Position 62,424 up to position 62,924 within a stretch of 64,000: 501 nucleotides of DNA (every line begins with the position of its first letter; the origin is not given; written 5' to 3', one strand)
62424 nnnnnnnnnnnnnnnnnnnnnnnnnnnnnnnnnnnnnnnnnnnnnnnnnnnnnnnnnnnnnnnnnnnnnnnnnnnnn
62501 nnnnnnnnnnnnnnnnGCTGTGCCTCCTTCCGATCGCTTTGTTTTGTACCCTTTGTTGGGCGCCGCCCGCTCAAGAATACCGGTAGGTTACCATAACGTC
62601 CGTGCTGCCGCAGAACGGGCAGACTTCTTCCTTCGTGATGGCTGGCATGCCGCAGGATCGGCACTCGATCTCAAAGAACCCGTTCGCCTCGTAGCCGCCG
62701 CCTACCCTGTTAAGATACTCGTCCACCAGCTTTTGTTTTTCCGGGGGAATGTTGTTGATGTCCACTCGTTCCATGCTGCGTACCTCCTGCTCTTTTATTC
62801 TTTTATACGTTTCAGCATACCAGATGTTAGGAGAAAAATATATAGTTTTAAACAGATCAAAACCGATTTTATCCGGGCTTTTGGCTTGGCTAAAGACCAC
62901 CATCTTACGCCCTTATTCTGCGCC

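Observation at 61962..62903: Three tandem paralogous small genes encoding double-glycine-type leaders fused to CxxC-rich cores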

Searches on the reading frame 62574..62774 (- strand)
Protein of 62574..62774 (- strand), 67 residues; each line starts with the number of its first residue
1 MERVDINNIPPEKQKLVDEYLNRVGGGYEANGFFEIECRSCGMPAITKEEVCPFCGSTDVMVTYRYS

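Call 3: search_protein_families(library=pfam, proteins=[window:62574-62774:-], max_evalue=10)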
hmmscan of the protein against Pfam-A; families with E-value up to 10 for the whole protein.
seq(67 aa): 19 families
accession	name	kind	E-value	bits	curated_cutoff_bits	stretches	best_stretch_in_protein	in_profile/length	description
PF14354.12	Lar_restr_allev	-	0.00019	22.1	28.6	2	51-63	5-17/58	Restriction alleviation protein Lar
PF23455.1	DUF7129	-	0.0067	16.6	30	1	36-58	12-36/45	Domain of unknown function (DUF7129)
PF01155.25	HypA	-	0.0068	16.9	28.9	1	35-62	70-99/112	Hydrogenase/urease nickel incorporation, metallochaperone, hypA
PF12773.13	DZR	-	0.018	15.7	27.3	1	35-56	24-45/45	Double zinc ribbon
PF08271.17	Zn_Ribbon_TF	-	0.03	14.3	29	1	51-62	2-13/43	TFIIB zinc-binding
PF13923.12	zf-C3HC4_2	-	0.05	13.9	27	1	38-55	23-40/40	Zinc finger, C3HC4 type (RING finger)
PF18551.6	TackOD1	-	0.06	13.3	32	1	37-61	76-100/188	Thaumarchaeal output domain 1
PF08792.16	A2L_zn_ribbon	-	0.069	13.3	22.9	1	37-59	5-31/33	A2L zinc ribbon domain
PF13240.11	Zn_Ribbon_1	-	0.075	13.3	25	1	38-57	2-21/23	zinc-ribbon domain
PF24463.1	DUF7577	-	0.085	12.9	28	1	51-66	4-18/27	Domain of unknown function (DUF7577)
PF06677.18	Auto_anti-p27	-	0.13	12.8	24.1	1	37-56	17-40/40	Sjogren's syndrome/scleroderma autoantigen 1 (Autoantigen p27)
PF13597.11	NRDD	-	0.16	11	26.2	1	15-65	489-538/562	Anaerobic ribonucleoside-triphosphate reductase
PF23451.1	Zn_ribbon_PaaD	-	0.17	12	27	1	51-61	16-26/53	PaaD zinc beta ribbon domain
PF12760.12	Zn_ribbon_IS1595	-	0.3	11.5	25.4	1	50-60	19-28/46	Transposase zinc-ribbon domain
PF10825.13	DUF2752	-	0.33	11.5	27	0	52-59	11-18/49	Protein of unknown function (DUF2752)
PF09723.15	Zn_ribbon_8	-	0.72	10.4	34.4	1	35-60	5-37/41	Zinc ribbon domain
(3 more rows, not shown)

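Call 4: search_protein_families(library=ncbifam, proteins=[window:62574-62774:-], max_evalue=10)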
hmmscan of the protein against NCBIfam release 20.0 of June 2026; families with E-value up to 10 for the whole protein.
seq(67 aa): 14 families
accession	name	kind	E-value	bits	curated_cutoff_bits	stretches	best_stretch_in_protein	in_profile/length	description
TIGR03655.1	anti_R_Lar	subfamily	1.9e-05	24.9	39.6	2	52-63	4-15/55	Lar family restriction alleviation protein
NF006224.0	PRK08351.1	equivalog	0.00054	19.9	108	1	36-60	4-26/61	DNA-directed RNA polymerase subunit E''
NF041664.1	RNAP_arch_Epp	equivalog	0.0024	17.8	50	1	38-61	3-24/57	transcription elongation factor subunit Spt4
TIGR02487.1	NrdD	equivalog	0.015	13.9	326.35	1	14-66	507-557/581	anaerobic ribonucleoside-triphosphate reductase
NF047912.1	ECs_2282_CxxC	subfamily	0.022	14.7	37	1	32-51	24-42/60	ECs_2282 family putative zinc-binding protein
NF005497.0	PRK07111.1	equivalog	0.029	12.7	764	1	15-61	668-713/746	anaerobic ribonucleoside triphosphate reductase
TIGR04165.1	methano_modCys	hypoth_equivalog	0.081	13.2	60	1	51-62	9-20/50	TIGR04165 family Cys-rich peptide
NF049949.1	tRNAsynTtuAPyrococ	equivalog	0.096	11.8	450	1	13-56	246-288/292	tRNA-5-methyluridine(54) 2-sulfurtransferase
NF051898.1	MBSP1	equivalog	0.1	12.1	320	1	25-60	39-75/289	biosurfactant protein 1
NF001646.0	PRK00420.1-3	equivalog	0.11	12.8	117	1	37-61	22-48/117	hypothetical protein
NF003214.0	PRK04179.1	equivalog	0.11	12.3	71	1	35-57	17-40/62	50S ribosomal protein L37e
NF033497.1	rubre_like_arch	subfamily_domain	0.18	11.5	32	1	37-57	2-24/34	rubrerythrin-like domain-containing protein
NF000166.1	ABCF_CarA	exception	0.25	9.5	1050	1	15-49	136-168/556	ABC-F type ribosomal protection protein Car(A)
NF045510.1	4Cys_prefix_kin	domain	0.87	9.9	24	1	38-44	19-25/26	4-Cys prefix domain-containing protein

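Call 6: find_homologous_proteins(query=window:62574-62774:-, max_evalue=0.01)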
Query seq(67 aa) (67 aa): 3 proteins with E <= 0.01 among 3 candidates.
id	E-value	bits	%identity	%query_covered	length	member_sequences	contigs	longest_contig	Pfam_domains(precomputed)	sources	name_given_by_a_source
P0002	5.7e-40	151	100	100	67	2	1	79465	-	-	-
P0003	6.9e-30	120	78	100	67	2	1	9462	-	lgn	-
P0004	3.9e-28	114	78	100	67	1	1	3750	-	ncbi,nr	ncbi:MAG: hypothetical protein Q4E65_10430 [Clostridia bacterium]|nr:hypothetical protein [Clostridi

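Call 8: find_encoding_contigs(protein=P0003, flank=10000)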
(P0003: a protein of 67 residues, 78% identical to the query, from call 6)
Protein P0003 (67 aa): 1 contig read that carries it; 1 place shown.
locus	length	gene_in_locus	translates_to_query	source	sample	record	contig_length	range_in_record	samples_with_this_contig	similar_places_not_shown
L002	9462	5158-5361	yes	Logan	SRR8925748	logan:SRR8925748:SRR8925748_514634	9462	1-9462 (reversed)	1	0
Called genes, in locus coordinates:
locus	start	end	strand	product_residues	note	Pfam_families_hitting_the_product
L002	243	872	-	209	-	PF00440:TetR_N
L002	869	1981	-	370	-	PF04055:Radical_SAM, PF13353:Fer4_12 (faint)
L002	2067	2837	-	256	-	PF14512:TM1586_NiRdase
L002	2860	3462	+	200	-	PF00248:Aldo_ket_red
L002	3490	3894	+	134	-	PF07883:Cupin_2 (weak)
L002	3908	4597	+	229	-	PF14358:DUF4405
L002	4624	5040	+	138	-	PF07366:SnoaL, PF12680:SnoaL_2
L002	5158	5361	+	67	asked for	-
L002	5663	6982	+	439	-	PF01476:LysM, PF00704:Glyco_hydro_18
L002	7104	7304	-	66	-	PF13443:HTH_26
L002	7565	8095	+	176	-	PF00583:Acetyltransf_1 (weak), PF13673:Acetyltransf_10 (weak), PF13508:Acetyltransf_7 (weak)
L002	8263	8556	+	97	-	PF01740:STAS, PF13466:STAS_2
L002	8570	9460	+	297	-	?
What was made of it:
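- A radical SAM gene lies 3 kb from the C homologue in L002 (call 8).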

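Call 9: find_encoding_contigs(protein=P0004, flank=10000)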
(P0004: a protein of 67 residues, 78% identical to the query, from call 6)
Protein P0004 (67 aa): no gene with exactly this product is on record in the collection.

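Call 12: find_encoding_contigs(protein=P0002, flank=10000)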
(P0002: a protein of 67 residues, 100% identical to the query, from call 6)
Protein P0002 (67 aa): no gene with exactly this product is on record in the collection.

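Call 49: find_related_loci(query=A7, collection=genome_contigs, flank=10000)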
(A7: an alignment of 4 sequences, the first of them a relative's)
Query A7 (67 aa) in genome_contigs; peptide patterns used: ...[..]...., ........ (x = any residue, [..] = any of these).
204 stretches matched a pattern; 1 encode a relative of the query (tblastn E <= 1e-3); 1 distinct loci.
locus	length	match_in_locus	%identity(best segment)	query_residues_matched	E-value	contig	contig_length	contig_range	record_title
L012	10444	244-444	97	1-67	2e-43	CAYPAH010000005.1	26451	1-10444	MAG TPA_asm: uncultured Oscillospiraceae bacterium isolate SRP192927_co2_545 genome assembly, contig: NODE_2531_length_2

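Call 72: search_protein_families(library=phrogs, proteins=[P0002], max_evalue=0.1)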
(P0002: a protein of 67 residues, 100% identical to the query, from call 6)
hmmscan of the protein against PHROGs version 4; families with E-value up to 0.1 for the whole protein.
P0002 (67 aa): 5 families
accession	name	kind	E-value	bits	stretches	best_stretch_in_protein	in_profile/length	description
phrog_16989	-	moron, auxiliary metabolic gene and host takeover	0.048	14.7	1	38-59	9-30/122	membrane protein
phrog_17723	-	unknown function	0.05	14.6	0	52-60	7-15/47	-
phrog_4852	-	unknown function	0.067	13.9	1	31-57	9-37/194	-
phrog_599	-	moron, auxiliary metabolic gene and host takeover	0.077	14.1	0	50-64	75-89/262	Lar-like restriction alleviation protein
phrog_4293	-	unknown function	0.089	14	0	47-63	27-44/124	-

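Call 73: find_related_loci(query=A7, collection=metagenome_contigs, flank=10000)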
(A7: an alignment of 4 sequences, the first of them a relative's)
Query A7 (67 aa) in metagenome_contigs; peptide patterns used: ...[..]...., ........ (x = any residue, [..] = any of these).
284 stretches matched a pattern, but none encodes a relative of the query by tblastn (E <= 1e-3).

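Call 74: list_cluster_members(proteins=[P0003, P0004, P0010, P0017, P0018, P0019, P0008, P0015])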
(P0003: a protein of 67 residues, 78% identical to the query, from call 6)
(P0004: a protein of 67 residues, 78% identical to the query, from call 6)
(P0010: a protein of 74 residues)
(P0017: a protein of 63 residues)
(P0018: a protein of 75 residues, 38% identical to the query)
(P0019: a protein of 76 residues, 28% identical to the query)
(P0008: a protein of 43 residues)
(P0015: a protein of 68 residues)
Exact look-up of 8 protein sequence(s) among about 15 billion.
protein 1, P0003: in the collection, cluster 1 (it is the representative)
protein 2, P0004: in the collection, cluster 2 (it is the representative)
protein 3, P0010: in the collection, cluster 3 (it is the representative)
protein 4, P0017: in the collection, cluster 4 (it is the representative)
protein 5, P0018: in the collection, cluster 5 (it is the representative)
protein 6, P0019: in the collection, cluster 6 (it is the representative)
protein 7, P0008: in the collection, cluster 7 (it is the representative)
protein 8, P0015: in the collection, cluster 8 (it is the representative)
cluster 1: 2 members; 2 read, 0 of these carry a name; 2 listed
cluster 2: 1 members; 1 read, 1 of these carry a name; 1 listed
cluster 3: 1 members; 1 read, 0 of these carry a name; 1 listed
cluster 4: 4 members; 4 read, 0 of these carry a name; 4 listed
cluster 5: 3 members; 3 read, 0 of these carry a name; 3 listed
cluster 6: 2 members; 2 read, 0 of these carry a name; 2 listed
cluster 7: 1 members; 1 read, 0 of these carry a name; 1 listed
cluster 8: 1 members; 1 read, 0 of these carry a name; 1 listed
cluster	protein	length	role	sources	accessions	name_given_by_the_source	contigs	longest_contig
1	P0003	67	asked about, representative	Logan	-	-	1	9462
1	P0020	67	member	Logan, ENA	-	-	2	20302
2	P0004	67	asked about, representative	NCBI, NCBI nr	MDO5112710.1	MAG: hypothetical protein Q4E65_10430 [Clostridia bacterium] | hypothetical protein [Clostridia bacterium]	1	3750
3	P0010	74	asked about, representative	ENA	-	-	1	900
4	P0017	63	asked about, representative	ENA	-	-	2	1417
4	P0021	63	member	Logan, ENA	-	-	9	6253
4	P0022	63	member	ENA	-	-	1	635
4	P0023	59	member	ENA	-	-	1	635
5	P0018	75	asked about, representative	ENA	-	-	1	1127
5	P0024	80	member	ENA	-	-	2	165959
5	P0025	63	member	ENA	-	-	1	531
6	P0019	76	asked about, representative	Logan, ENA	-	-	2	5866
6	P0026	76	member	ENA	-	-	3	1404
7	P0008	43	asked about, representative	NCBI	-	-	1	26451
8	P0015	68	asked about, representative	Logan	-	-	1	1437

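Call 75: find_encoding_contigs(protein=P0024, flank=10000, max_places=3)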
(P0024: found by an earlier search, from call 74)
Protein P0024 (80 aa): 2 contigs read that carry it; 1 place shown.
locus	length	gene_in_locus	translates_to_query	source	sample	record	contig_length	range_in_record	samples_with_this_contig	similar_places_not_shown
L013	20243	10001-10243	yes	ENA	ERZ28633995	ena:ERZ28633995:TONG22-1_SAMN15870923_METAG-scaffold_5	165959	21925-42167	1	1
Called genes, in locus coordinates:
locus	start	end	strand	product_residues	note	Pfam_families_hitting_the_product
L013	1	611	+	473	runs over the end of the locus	PF13241:NAD_binding_7, PF14824:Sirohm_synth_M, PF01379:Porphobil_deam, PF03900:Porphobil_deamC (weak)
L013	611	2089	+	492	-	PF00590:TP_methylase, PF02602:HEM4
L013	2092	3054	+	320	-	PF00490:ALAD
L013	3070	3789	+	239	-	PF00027:cNMP_binding, PF13545:HTH_Crp_2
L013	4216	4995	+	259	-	PF03412:Peptidase_C39 (weak), PF13529:Peptidase_C39_2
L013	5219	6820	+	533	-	PF00375:SDF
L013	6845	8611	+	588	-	PF01554:MatE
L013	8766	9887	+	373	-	PF18948:DUF5692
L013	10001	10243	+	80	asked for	PF12760:Zn_ribbon_IS1595 (weak)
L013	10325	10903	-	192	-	PF10688:Imp-YgjV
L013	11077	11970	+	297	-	PF13487:HD_5, PF01966:HD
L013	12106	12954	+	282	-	PF02517:Rce1-like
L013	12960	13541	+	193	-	PF00657:Lipase_GDSL, PF13472:Lipase_GDSL_2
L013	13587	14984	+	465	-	PF00224:PK, PF03328:HpcH_HpaI (weak), PF02887:PK_C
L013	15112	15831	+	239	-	PF00005:ABC_tran, PF13304:AAA_21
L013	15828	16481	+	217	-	PF13346:ABC2_membrane_5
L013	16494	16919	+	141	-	PF12844:HTH_19, PF13560:HTH_31, PF01381:HTH_3, PF04014:MazE_antitoxin (weak)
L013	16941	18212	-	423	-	PF00999:Na_H_Exchanger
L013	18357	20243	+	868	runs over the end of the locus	PF00912:Transgly, PF00905:Transpeptidase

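Call 78: find_encoding_contigs(protein=P0021, flank=10000, max_places=10)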
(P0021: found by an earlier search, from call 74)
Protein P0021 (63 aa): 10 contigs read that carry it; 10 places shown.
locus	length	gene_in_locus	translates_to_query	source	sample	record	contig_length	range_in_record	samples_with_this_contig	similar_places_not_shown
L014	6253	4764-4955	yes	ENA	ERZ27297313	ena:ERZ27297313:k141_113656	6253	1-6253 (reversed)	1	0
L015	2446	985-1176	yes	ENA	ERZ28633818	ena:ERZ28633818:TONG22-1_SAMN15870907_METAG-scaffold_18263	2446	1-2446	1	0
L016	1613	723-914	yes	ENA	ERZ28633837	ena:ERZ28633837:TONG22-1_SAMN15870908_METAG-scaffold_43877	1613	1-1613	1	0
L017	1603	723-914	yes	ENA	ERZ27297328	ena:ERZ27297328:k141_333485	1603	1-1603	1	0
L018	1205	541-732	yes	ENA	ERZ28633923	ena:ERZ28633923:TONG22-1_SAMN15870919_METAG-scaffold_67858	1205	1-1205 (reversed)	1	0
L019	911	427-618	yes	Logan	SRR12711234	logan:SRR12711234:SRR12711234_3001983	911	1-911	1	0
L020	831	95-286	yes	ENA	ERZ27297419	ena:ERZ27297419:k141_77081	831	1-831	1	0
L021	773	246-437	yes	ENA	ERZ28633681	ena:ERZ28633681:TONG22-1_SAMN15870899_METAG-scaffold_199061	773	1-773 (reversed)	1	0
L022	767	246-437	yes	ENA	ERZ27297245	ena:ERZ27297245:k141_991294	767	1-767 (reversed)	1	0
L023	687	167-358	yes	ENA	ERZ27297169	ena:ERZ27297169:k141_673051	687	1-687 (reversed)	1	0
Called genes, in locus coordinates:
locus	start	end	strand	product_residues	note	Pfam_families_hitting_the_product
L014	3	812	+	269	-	?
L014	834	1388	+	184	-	PF13302:Acetyltransf_3, PF00583:Acetyltransf_1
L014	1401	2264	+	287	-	PF02126:PTE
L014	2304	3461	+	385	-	PF14397:ATPgrasp_ST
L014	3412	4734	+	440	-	-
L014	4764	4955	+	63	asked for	PF12760:Zn_ribbon_IS1595 (weak)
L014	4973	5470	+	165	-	PF04542:Sigma70_r2, PF08281:Sigma70_r4_2, PF04545:Sigma70_r4 (weak)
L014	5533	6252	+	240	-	?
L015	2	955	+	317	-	?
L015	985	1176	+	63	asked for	PF12760:Zn_ribbon_IS1595 (weak)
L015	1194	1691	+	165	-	PF04542:Sigma70_r2, PF08281:Sigma70_r4_2, PF04545:Sigma70_r4 (weak)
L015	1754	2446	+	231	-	?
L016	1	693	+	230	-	?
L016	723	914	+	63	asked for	PF12760:Zn_ribbon_IS1595 (weak)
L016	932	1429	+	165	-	PF04542:Sigma70_r2, PF08281:Sigma70_r4_2, PF04545:Sigma70_r4 (weak)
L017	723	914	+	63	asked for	PF12760:Zn_ribbon_IS1595 (weak)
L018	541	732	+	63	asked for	PF12760:Zn_ribbon_IS1595 (weak)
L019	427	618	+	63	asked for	PF12760:Zn_ribbon_IS1595 (weak)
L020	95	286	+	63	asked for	PF12760:Zn_ribbon_IS1595 (weak)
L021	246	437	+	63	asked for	PF12760:Zn_ribbon_IS1595 (weak)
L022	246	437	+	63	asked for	PF12760:Zn_ribbon_IS1595 (weak)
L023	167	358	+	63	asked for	PF12760:Zn_ribbon_IS1595 (weak)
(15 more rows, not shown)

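Call 79: search_protein_families(library=pfam, proteins=[L014:3-812:+, L014:834-1388:+, L014:1401-2264:+, L014:2304-3461:+, L014:3412-4734:+, L014:5533-6252:+, L015:1754-2446:+], max_evalue=0.01)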
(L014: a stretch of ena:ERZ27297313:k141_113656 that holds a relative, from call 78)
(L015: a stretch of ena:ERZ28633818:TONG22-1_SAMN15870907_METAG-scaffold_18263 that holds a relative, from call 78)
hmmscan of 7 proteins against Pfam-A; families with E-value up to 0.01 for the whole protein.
L014:3-812:+ (269 aa): 1 family
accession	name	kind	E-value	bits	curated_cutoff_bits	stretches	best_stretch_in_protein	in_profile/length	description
PF02698.23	DUF218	-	1.3e-22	80.6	27.6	1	104-244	1-114/133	DUF218 domain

L014:834-1388:+ (184 aa): 2 families
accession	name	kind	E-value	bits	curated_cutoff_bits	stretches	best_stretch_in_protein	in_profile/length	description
PF13302.13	Acetyltransf_3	-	2.2e-09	38.6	25.4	1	17-156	3-138/138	Acetyltransferase (GNAT) domain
PF00583.31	Acetyltransf_1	-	2.4e-09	37.9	20.7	1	57-150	18-111/116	Acetyltransferase (GNAT) family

L014:1401-2264:+ (287 aa): 1 family
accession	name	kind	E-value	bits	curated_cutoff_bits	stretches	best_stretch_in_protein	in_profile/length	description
PF02126.24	PTE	-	4.8e-60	204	22.4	1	6-286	7-297/298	Phosphotriesterase family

L014:2304-3461:+ (385 aa): 3 families
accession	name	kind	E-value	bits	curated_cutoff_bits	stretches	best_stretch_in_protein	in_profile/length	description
PF14397.11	ATPgrasp_ST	-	1.3e-25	90.6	31.4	1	90-346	5-259/278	Sugar-transfer associated ATP-grasp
PF14398.11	ATPgrasp_YheCD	-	0.0003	20.5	26.8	1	303-345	187-229/255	YheC/D like ATP-grasp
PF03133.20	TTL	-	0.0036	17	20.1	1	305-366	221-281/292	Tubulin-tyrosine ligase family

L014:3412-4734:+ (440 aa): 1 family
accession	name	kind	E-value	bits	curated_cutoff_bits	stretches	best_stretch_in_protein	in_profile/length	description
PF06508.19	QueC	-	0.0083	16.1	22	0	341-362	179-200/210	Queuosine biosynthesis protein QueC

L014:5533-6252:+ (240 aa): 1 family
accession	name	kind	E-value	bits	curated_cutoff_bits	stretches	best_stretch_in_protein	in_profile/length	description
PF00206.25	Lyase_1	-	3.3e-51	175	27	1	31-238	1-191/312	Lyase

L015:1754-2446:+ (231 aa): 1 family
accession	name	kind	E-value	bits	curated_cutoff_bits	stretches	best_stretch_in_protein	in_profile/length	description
PF00206.25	Lyase_1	-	3e-49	168.6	27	1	31-230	1-183/312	Lyase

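Call 92: find_related_loci(query=A7, collection=viral_contigs, flank=5000)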
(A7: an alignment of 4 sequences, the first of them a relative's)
Query A7 (67 aa) in viral_contigs; peptide patterns used: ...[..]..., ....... (x = any residue, [..] = any of these).
57 stretches matched a pattern, but none encodes a relative of the query by tblastn (E <= 1e-3).

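Call 94: search_protein_families(library=padloc, proteins=[P0002], max_evalue=0.01)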
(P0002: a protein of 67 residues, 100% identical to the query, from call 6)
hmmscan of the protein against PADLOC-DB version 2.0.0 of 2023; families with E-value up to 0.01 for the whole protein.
P0002 (67 aa): 0 families

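Call 95: search_protein_families(library=ncbifam, proteins=[L014:3412-4734:+, L014:2304-3461:+, L014:1401-2264:+, L013:4216-4992:+, L013:12106-12954:+], max_evalue=0.001)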
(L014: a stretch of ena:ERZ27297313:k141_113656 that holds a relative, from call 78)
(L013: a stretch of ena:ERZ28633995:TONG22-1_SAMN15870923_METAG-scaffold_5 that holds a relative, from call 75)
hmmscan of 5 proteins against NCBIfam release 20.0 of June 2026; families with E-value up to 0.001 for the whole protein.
L014:3412-4734:+ (440 aa): 0 families

L014:2304-3461:+ (385 aa): 0 families

L014:1401-2264:+ (287 aa): 3 families
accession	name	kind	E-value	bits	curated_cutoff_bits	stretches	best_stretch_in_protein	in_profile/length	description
NF007373.0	PRK09875.1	equivalog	2.3e-66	224.3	486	1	5-285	6-290/292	phosphotriesterase-related protein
NF045706.1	PhFuoseLconase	equivalog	1.1e-17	64.2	630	1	32-286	49-324/332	phospho-furanose lactonase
NF041153.1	organophos_OPH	equivalog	3.4e-16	59.3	500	1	32-227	84-277/365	organophosphate hydrolase OPH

L013:4216-4992:+ (259 aa): 0 families

L013:12106-12954:+ (282 aa): 2 families
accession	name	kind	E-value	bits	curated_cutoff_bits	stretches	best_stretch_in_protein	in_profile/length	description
NF040589.1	CPBP_Synerg_MrtS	equivalog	4.9e-05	23.6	130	1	90-213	52-157/170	Synerg-CTERM system glutamic-type intramembrane protease MrtS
NF041647.1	ABC_perm_CPBP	equivalog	5.4e-05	22.1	435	1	111-213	538-624/636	ABC transporter permease subunit/CPBP intramembrane protease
